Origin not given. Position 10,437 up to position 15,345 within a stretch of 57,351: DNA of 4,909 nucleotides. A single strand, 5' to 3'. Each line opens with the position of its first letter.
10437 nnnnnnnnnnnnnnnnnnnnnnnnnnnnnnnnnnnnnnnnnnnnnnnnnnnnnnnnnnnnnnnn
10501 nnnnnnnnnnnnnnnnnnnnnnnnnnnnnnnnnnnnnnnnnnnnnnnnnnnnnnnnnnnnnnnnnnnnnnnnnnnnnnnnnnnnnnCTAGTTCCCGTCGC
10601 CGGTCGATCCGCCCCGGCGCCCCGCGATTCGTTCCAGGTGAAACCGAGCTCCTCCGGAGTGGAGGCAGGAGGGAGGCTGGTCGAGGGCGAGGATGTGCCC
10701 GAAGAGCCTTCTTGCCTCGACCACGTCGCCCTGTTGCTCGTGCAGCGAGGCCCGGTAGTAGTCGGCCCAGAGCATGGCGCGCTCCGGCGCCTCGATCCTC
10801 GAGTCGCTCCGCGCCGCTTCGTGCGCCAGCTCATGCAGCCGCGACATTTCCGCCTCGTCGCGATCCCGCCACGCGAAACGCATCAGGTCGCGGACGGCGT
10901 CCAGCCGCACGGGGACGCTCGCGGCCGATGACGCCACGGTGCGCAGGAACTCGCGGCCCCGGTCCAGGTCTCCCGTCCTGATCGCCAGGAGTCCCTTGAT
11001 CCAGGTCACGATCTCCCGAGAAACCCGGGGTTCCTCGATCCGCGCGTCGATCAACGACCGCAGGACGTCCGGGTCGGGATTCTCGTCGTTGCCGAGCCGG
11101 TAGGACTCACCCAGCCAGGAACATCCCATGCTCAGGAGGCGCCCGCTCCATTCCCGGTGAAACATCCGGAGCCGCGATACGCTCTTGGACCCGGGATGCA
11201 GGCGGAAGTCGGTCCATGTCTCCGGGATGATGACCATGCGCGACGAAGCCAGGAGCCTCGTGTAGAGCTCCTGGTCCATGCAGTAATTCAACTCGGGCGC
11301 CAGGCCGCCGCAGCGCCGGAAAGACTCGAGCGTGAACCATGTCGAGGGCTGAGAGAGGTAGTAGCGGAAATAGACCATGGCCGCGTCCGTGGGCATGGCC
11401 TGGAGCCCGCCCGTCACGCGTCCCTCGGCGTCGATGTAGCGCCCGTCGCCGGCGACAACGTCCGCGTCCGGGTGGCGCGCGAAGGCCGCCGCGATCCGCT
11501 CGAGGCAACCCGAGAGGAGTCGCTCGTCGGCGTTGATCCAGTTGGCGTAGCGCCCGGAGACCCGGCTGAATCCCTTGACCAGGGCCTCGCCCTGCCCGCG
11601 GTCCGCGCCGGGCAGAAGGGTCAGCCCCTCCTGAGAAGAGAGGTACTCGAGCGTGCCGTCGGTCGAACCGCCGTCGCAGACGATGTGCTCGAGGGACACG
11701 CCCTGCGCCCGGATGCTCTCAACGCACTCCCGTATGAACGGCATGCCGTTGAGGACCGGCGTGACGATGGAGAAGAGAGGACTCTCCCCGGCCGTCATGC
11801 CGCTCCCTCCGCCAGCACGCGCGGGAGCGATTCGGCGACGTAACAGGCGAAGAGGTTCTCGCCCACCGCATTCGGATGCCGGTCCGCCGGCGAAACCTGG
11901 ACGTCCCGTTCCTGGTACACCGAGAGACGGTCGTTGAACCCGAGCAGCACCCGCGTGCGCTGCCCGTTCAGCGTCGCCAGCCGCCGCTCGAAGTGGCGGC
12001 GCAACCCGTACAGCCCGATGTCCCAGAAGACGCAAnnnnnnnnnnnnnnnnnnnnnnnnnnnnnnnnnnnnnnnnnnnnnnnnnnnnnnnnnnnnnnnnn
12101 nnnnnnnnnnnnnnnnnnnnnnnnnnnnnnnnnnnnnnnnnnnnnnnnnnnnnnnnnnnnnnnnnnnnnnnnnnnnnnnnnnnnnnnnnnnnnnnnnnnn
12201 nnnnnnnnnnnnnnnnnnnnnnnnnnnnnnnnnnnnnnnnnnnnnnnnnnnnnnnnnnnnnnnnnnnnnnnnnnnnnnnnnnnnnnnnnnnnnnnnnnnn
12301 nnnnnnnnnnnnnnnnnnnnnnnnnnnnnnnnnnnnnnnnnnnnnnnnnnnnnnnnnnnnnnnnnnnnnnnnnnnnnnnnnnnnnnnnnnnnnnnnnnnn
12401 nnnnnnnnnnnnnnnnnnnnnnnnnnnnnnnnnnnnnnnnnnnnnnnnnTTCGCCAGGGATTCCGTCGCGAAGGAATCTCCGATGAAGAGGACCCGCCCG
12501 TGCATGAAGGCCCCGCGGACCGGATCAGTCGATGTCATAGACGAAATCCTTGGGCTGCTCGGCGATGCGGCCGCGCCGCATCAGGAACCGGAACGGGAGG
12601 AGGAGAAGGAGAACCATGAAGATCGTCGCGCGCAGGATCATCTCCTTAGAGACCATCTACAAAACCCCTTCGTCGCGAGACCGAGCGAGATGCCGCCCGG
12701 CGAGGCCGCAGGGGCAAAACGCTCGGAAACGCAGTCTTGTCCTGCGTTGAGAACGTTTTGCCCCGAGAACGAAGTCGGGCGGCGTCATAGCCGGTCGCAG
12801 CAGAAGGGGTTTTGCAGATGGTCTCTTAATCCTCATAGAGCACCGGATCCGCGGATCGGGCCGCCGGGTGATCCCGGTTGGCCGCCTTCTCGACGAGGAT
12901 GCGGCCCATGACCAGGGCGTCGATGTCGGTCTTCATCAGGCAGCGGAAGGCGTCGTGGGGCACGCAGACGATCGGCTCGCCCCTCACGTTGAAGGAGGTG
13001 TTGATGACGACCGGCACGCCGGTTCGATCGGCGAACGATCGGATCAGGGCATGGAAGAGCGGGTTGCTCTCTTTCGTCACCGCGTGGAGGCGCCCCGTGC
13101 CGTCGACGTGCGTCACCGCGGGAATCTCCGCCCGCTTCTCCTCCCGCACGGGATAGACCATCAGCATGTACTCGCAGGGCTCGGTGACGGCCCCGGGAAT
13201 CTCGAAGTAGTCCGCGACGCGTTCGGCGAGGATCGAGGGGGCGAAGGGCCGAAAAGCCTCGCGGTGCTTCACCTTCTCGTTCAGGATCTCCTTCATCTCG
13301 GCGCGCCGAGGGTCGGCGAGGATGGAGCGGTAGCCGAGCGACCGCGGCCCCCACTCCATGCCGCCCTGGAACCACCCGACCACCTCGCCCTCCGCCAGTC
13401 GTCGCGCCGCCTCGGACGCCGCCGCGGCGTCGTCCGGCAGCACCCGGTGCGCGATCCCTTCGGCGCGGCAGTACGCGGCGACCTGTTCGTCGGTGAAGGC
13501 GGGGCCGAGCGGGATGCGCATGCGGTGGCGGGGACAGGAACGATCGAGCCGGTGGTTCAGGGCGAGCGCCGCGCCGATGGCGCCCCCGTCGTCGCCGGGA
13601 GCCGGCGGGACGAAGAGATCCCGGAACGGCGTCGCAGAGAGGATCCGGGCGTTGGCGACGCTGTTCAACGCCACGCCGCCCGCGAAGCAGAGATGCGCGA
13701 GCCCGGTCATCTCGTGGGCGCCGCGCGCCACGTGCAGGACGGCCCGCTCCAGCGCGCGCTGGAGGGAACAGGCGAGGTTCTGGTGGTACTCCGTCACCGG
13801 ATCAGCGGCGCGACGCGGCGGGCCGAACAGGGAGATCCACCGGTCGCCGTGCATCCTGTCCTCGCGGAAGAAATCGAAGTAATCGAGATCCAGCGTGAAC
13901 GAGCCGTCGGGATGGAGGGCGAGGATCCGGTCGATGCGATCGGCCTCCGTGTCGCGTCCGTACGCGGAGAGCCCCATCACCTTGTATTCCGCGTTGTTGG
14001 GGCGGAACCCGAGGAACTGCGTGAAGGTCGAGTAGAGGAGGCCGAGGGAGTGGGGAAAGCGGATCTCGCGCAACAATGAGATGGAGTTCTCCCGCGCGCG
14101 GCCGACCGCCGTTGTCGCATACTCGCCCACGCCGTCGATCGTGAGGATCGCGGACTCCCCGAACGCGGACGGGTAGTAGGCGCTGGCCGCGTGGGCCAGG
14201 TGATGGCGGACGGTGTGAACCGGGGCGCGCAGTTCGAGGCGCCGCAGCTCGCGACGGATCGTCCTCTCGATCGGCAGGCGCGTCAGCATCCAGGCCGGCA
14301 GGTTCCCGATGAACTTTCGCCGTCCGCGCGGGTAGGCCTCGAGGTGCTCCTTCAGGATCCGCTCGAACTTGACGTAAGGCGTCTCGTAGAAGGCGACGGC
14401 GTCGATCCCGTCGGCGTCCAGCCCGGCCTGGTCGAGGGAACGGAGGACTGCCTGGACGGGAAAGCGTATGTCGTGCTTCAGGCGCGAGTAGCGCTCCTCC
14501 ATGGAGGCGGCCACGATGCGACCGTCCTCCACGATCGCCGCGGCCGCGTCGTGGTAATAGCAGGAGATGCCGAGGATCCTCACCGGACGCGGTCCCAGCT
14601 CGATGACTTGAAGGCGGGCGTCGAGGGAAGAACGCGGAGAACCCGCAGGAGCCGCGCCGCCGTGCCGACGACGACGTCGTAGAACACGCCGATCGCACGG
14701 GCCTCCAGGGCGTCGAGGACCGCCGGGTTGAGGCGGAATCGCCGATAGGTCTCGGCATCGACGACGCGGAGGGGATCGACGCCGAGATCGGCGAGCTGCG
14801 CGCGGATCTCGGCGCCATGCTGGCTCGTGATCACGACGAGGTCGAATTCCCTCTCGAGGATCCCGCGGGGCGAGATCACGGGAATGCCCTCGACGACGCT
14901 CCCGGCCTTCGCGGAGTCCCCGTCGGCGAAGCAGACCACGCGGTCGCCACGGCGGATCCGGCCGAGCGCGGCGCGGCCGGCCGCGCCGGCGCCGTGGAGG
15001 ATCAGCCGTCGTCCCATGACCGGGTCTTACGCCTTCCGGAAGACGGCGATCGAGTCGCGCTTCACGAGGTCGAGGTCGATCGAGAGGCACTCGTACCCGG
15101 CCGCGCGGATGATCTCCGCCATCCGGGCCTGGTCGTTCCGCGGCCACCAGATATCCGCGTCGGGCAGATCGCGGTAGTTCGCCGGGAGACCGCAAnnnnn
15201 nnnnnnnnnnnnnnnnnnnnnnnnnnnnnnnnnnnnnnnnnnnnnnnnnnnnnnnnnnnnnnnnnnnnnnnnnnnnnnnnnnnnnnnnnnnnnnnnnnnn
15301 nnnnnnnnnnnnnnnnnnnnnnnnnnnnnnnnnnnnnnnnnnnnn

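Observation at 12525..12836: MITE terminal repeat supplies an exact replacement start codon for the gene it split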

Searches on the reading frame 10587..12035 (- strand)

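Call 6: search_protein_families(library=pfam, proteins=[window:10587-12035:-], max_evalue=1)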
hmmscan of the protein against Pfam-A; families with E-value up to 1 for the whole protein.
window:10587-12035:- (482 aa): 7 families
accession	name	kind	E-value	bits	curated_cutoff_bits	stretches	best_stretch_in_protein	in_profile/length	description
PF00535.33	Glycos_transf_2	-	3.1e-18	66.7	23.3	1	89-208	1-126/168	Glycosyl transferase family 2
PF13704.12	Glyco_tranf_2_4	-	0.002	19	27.5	1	99-147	5-52/98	Glycosyl transferase family 2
PF07719.23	TPR_2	-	0.007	16.9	27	1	426-452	5-31/34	Tetratricopeptide repeat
PF10111.15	Glyco_tranf_2_2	-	0.012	15.5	27.3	1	91-206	3-132/276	Glycosyltransferase like family 2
PF07721.20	TPR_4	-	0.078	14.1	27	1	423-445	2-24/26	Tetratricopeptide repeat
PF13174.12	TPR_6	-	0.21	12.7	26.3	0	424-446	2-24/33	Tetratricopeptide repeat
PF13428.12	TPR_14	-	0.58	11.5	23.5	1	423-452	2-31/44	Tetratricopeptide repeat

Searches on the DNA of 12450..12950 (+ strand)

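Call 38: search_dna_similar(query=window:12640-12835:+, collection=plasmids, mode=distant, max_evalue=0.01)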
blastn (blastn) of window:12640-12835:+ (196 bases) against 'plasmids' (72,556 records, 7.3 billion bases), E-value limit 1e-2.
No match.

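Call 60: search_rna_families(source=window, start=12450, end=12950, threshold=evalue, max_evalue=1)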
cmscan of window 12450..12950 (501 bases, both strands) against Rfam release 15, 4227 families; matches with E-value up to 1: 0.
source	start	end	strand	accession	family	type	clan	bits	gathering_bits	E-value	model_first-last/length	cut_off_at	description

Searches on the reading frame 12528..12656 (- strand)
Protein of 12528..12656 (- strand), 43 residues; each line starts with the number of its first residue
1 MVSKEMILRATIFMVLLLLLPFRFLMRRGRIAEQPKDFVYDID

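Call 6: search_protein_families(library=pfam, proteins=[window:12528-12656:-], max_evalue=1)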
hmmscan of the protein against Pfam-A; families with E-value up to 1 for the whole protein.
seq(43 aa): 0 families

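Call 7: search_protein_families(library=ncbifam, proteins=[window:12528-12656:-], max_evalue=1)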
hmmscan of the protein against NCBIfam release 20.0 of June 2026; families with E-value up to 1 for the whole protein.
seq(43 aa): 2 families
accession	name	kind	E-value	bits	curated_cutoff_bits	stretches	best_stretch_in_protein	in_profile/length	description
NF009951.1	PRK13415.1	equivalog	0.075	12.8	242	1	8-41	76-108/219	flagella biosynthesis regulatory protein FliZ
TIGR04564.1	Synergist_CTERM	domain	0.4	10.8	22.5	1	14-28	12-25/27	Synerg-CTERM sorting domain-containing protein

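Call 8: find_homologous_proteins(query=window:12528-12656:-, max_evalue=10)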
Query seq(43 aa) (43 aa): 1 proteins with E <= 10 among 1 candidates.
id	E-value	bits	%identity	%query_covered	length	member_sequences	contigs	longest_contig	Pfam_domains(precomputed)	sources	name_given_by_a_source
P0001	3.5e-19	83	100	100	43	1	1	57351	-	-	-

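Call 9: find_encoding_contigs(protein=P0001, flank=10000, max_places=10)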
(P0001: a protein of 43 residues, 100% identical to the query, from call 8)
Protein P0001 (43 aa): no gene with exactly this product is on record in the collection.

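Call 26: search_protein_representatives(protein=window:12528-12656:-)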
Query: 43 residues. Proteins with E-value up to 0.001 (for the whole library): 2; up to 1e-10: 0; up to 1e-30: 0. The best 2 are listed.
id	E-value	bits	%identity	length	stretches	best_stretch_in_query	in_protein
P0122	1.1e-05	40.7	49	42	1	3-43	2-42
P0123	1.9e-04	37.0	46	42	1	3-43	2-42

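Call 33: find_encoding_contigs(protein=P0122, flank=3000, max_places=2)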
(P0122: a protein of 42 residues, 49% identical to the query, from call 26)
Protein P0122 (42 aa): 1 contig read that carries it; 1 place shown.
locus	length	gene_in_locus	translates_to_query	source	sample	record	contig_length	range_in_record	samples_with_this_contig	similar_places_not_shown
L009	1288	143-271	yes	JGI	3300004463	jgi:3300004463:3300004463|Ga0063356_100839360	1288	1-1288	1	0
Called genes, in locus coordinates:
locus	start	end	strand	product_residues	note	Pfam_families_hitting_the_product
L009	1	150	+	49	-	?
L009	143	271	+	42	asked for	-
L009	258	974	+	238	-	-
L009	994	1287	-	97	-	?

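Call 67: find_encoding_contigs(protein=P0123, flank=2500, max_places=4)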
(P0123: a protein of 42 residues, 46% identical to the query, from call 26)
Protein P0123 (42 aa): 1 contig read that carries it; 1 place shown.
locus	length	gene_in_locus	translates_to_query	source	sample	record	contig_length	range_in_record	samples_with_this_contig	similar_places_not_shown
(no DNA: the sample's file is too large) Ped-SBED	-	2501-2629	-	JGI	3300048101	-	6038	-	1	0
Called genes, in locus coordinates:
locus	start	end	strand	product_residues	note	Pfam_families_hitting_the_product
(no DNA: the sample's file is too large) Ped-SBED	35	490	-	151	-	-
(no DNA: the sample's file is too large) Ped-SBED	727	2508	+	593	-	PF02543:Carbam_trans_N, PF16861:Carbam_trans_C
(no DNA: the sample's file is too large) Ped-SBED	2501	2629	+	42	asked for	-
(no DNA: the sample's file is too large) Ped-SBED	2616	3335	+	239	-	-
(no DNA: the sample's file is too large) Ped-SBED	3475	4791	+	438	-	PF07730:HisKA_3, PF13581:HATPase_c_2 (faint), PF02518:HATPase_c (weak)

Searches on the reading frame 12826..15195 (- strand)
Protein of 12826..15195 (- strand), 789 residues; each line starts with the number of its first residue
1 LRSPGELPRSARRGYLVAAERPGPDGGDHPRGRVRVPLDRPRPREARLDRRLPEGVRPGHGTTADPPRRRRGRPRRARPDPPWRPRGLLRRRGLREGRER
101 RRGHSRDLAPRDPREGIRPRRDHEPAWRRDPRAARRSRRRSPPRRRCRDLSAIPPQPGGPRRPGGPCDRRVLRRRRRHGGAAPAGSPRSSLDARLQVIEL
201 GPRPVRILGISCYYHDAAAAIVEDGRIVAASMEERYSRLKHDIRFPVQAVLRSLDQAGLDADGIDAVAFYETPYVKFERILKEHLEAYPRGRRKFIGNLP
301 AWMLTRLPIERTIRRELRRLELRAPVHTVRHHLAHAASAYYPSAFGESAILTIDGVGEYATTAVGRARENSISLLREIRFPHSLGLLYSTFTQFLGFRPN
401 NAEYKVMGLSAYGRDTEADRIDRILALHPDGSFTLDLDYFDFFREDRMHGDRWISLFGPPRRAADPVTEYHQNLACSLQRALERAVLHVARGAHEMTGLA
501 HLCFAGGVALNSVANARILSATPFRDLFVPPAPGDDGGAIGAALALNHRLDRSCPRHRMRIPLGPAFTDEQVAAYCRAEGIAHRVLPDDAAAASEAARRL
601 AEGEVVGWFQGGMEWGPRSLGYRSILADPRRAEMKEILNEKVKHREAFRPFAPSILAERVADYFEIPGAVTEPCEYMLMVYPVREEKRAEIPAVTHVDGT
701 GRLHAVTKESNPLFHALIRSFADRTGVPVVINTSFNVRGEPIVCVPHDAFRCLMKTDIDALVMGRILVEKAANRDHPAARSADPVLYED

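Call 6: search_protein_families(library=pfam, proteins=[window:12826-15195:-], max_evalue=1)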
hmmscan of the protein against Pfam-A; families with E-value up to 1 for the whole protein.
window:12826-15195:- (789 aa): 5 families
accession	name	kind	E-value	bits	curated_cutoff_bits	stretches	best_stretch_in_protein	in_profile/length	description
PF02543.21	Carbam_trans_N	-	6.3e-74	249.9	24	1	206-544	1-346/346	Carbamoyltransferase N-terminus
PF16861.10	Carbam_trans_C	-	1.2e-71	240.2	27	1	597-770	1-170/170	Carbamoyltransferase C-terminus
PF00814.31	TsaD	-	0.00066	19.9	24.8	1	410-531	178-251/264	tRNA N6-adenosine threonylcarbamoyltransferase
PF22521.2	HypF_C_2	-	0.086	13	27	1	471-537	166-235/241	Carbamoyltransferase, Kae1-like Domain, second subdomain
PF01300.24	Sua5_yciO_yrdC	-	0.26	11.2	25.1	1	706-764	101-153/178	Telomere recombination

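Call 7: search_protein_families(library=ncbifam, proteins=[window:12826-15195:-], max_evalue=1)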
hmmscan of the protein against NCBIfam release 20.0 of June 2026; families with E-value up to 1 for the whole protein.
window:12826-15195:- (789 aa): 4 families
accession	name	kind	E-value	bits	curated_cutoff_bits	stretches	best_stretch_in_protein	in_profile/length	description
NF041651.1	nodul_NodU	equivalog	1.1e-45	156.5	1000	2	476-741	279-528/556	nodulation protein NodU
TIGR00143.1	hypF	equivalog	8.1e-05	21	466.1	1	321-361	464-506/741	carbamoyltransferase HypF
TIGR03723.1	T6A_TsaD_YgjD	equivalog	0.0071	15.5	296.1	1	471-521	232-282/314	tRNA (adenosine(37)-N6)-threonylcarbamoyltransferase complex transferase subunit TsaD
TIGR03722.2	arch_KAE1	equivalog_domain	0.029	13.5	375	0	471-516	216-261/323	KEOPS complex N(6)-L-threonylcarbamoyladenine synthase Kae1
